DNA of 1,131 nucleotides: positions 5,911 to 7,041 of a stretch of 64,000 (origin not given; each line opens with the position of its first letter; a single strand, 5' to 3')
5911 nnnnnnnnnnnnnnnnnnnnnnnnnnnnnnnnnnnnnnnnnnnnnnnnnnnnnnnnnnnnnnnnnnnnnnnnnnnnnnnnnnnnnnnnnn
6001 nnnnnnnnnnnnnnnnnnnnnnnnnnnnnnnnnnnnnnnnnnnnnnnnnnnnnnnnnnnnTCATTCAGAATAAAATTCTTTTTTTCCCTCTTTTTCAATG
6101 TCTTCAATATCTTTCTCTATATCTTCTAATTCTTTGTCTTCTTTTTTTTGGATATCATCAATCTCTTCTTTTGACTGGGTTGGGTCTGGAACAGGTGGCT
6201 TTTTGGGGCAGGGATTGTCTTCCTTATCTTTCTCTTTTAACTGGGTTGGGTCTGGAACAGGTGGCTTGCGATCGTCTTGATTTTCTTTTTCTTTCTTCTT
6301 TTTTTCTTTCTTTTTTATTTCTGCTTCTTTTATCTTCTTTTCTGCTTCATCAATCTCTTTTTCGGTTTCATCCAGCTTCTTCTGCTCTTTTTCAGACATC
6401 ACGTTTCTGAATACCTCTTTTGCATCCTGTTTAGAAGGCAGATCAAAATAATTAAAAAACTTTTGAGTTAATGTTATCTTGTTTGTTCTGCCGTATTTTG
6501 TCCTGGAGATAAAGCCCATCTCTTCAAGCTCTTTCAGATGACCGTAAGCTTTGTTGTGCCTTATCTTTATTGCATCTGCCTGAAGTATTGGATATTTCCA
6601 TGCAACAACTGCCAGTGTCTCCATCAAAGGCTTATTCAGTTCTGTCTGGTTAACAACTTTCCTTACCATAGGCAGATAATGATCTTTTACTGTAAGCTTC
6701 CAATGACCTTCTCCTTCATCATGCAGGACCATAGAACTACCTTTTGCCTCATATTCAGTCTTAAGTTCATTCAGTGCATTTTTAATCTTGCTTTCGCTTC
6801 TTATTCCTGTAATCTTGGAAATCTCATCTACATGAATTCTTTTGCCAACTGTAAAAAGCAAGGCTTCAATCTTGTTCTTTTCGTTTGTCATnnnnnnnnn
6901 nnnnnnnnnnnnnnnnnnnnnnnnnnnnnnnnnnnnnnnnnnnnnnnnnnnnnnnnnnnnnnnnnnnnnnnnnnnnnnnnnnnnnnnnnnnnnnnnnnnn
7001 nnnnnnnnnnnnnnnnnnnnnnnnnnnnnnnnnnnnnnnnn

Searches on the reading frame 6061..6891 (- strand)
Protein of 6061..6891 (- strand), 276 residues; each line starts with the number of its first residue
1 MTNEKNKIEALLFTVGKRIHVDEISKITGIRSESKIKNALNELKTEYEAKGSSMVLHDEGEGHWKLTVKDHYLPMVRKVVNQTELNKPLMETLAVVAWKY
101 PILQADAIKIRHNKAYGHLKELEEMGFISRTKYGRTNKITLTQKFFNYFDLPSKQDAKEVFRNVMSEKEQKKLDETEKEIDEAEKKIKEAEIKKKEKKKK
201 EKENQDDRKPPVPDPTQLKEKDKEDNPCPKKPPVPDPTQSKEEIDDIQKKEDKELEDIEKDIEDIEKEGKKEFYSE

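Call 33: search_protein_families(library=pfam, proteins=[window:6061-6891:-], max_evalue=0.1)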
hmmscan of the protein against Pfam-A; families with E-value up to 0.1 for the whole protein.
window:6061-6891:- (276 aa): 5 families
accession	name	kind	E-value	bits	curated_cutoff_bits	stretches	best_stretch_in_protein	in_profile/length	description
PF04079.22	SMC_ScpB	-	1.5e-32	112.8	27.4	1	7-156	2-156/160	Segregation and condensation complex subunit ScpB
PF01978.25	TrmB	-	0.00027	21.2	25.6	1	106-135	30-58/68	Sugar-specific transcriptional regulator TrmB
PF22665.2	DUF6293_C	-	0.00073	20.4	27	1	117-144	66-93/101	DUF6293 C-terminal winged helix domain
PF24034.1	DUF7343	-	0.00075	19.7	27.6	1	119-141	39-61/62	Domain of unknown function (DUF7343)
PF09079.17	Cdc6_C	-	0.036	14.5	25.1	1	110-142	50-87/96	CDC6, C terminal winged helix domain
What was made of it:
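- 6061..6891 (-): ScpB (segregation and condensation protein B). Part of the conserved block. Pfam SMC_ScpB 1.5e-32 (call 33).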
